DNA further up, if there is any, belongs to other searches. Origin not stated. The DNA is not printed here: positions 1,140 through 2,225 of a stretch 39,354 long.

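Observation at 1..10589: One locus joins an ATP-driven Bcr/Hgd-type radical enzyme to a B12-dependent acyl-CoA mutase: candidate undescribed anaerobic acid-degradation pathway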

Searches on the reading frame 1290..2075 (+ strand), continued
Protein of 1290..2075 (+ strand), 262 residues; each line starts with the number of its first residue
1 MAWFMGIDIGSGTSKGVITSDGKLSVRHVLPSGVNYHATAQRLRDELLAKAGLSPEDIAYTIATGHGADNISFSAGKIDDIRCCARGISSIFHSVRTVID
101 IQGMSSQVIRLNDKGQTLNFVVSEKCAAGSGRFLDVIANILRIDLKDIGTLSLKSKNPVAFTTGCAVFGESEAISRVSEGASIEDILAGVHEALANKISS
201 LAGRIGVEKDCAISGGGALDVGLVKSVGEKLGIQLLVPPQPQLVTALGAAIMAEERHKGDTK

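Call 55: find_encoding_contigs(protein=P0391, flank=10000, max_places=1)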
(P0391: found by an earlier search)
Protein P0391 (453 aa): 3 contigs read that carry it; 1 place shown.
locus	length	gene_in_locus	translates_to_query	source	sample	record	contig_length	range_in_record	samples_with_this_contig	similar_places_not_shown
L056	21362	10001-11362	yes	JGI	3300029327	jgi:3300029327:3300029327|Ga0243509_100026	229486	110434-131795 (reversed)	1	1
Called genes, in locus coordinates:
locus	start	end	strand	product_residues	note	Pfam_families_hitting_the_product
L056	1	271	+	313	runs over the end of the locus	PF00753:Lactamase_B, PF19583:ODP (weak)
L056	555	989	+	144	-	PF00903:Glyoxalase, PF13468:Glyoxalase_3, PF13669:Glyoxalase_4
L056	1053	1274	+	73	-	-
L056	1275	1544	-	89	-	-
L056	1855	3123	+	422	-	PF00682:HMGL-like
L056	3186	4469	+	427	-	PF00108:Thiolase_N (weak), PF00109:ketoacyl-synt, PF00108:Thiolase_N, PF02803:Thiolase_C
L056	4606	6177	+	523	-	PF00501:AMP-binding, PF13193:AMP-binding_C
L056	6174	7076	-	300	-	PF00753:Lactamase_B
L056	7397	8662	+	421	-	PF00108:Thiolase_N, PF02803:Thiolase_C, PF22691:Thiolase_C_1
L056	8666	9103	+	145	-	PF12172:zf-ChsH2, PF01796:OB_ChsH2_C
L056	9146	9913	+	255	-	PF00106:adh_short, PF08659:KR, PF13561:adh_short_C2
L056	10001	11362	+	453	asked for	PF06050:HGD-D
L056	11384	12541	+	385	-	PF06050:HGD-D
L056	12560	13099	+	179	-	PF09719:C_GCAxxG_C_C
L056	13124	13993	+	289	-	PF01869:BcrAD_BadFG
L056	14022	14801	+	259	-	PF01869:BcrAD_BadFG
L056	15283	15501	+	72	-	PF01361:Tautomerase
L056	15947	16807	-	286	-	-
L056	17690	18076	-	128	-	PF00041:fn3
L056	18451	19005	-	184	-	PF00857:Isochorismatase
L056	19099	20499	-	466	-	PF07992:Pyr_redox_2, PF13738:Pyr_redox_3 (weak), PF00070:Pyr_redox (faint), PF14595:Thioredoxin_9 (weak), PF00085:Thioredoxin (weak)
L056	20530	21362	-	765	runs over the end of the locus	PF07992:Pyr_redox_2, PF13738:Pyr_redox_3, PF00070:Pyr_redox, PF14759:Reductase_C, PF01734:Patatin, PF12536:DUF3734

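Call 61: search_solved_structures(query=L002:6419-7588:+, max_evalue=1e-20, show_alignments=3)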
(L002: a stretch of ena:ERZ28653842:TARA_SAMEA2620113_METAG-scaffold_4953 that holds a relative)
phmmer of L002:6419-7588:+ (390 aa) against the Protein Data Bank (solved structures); distinct sequences matched with E-value up to 1e-20: 4.
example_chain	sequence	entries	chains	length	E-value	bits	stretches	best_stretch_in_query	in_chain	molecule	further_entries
8s02_B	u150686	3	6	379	9e-44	153.3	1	10-389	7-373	BzdN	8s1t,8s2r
3o3m_B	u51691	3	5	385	1.9e-35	125.9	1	9-389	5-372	beta subunit 2-hydroxyacyl-CoA dehydratase | beta-subunit 2-hydroxyacyl-CoA dehydratase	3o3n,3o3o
7yyl_C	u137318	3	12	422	1.2e-23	87.1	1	13-389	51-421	Dehydratase family protein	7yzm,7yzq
6eno_A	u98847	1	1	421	1.5e-23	86.7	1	14-389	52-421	Dehydratase family protein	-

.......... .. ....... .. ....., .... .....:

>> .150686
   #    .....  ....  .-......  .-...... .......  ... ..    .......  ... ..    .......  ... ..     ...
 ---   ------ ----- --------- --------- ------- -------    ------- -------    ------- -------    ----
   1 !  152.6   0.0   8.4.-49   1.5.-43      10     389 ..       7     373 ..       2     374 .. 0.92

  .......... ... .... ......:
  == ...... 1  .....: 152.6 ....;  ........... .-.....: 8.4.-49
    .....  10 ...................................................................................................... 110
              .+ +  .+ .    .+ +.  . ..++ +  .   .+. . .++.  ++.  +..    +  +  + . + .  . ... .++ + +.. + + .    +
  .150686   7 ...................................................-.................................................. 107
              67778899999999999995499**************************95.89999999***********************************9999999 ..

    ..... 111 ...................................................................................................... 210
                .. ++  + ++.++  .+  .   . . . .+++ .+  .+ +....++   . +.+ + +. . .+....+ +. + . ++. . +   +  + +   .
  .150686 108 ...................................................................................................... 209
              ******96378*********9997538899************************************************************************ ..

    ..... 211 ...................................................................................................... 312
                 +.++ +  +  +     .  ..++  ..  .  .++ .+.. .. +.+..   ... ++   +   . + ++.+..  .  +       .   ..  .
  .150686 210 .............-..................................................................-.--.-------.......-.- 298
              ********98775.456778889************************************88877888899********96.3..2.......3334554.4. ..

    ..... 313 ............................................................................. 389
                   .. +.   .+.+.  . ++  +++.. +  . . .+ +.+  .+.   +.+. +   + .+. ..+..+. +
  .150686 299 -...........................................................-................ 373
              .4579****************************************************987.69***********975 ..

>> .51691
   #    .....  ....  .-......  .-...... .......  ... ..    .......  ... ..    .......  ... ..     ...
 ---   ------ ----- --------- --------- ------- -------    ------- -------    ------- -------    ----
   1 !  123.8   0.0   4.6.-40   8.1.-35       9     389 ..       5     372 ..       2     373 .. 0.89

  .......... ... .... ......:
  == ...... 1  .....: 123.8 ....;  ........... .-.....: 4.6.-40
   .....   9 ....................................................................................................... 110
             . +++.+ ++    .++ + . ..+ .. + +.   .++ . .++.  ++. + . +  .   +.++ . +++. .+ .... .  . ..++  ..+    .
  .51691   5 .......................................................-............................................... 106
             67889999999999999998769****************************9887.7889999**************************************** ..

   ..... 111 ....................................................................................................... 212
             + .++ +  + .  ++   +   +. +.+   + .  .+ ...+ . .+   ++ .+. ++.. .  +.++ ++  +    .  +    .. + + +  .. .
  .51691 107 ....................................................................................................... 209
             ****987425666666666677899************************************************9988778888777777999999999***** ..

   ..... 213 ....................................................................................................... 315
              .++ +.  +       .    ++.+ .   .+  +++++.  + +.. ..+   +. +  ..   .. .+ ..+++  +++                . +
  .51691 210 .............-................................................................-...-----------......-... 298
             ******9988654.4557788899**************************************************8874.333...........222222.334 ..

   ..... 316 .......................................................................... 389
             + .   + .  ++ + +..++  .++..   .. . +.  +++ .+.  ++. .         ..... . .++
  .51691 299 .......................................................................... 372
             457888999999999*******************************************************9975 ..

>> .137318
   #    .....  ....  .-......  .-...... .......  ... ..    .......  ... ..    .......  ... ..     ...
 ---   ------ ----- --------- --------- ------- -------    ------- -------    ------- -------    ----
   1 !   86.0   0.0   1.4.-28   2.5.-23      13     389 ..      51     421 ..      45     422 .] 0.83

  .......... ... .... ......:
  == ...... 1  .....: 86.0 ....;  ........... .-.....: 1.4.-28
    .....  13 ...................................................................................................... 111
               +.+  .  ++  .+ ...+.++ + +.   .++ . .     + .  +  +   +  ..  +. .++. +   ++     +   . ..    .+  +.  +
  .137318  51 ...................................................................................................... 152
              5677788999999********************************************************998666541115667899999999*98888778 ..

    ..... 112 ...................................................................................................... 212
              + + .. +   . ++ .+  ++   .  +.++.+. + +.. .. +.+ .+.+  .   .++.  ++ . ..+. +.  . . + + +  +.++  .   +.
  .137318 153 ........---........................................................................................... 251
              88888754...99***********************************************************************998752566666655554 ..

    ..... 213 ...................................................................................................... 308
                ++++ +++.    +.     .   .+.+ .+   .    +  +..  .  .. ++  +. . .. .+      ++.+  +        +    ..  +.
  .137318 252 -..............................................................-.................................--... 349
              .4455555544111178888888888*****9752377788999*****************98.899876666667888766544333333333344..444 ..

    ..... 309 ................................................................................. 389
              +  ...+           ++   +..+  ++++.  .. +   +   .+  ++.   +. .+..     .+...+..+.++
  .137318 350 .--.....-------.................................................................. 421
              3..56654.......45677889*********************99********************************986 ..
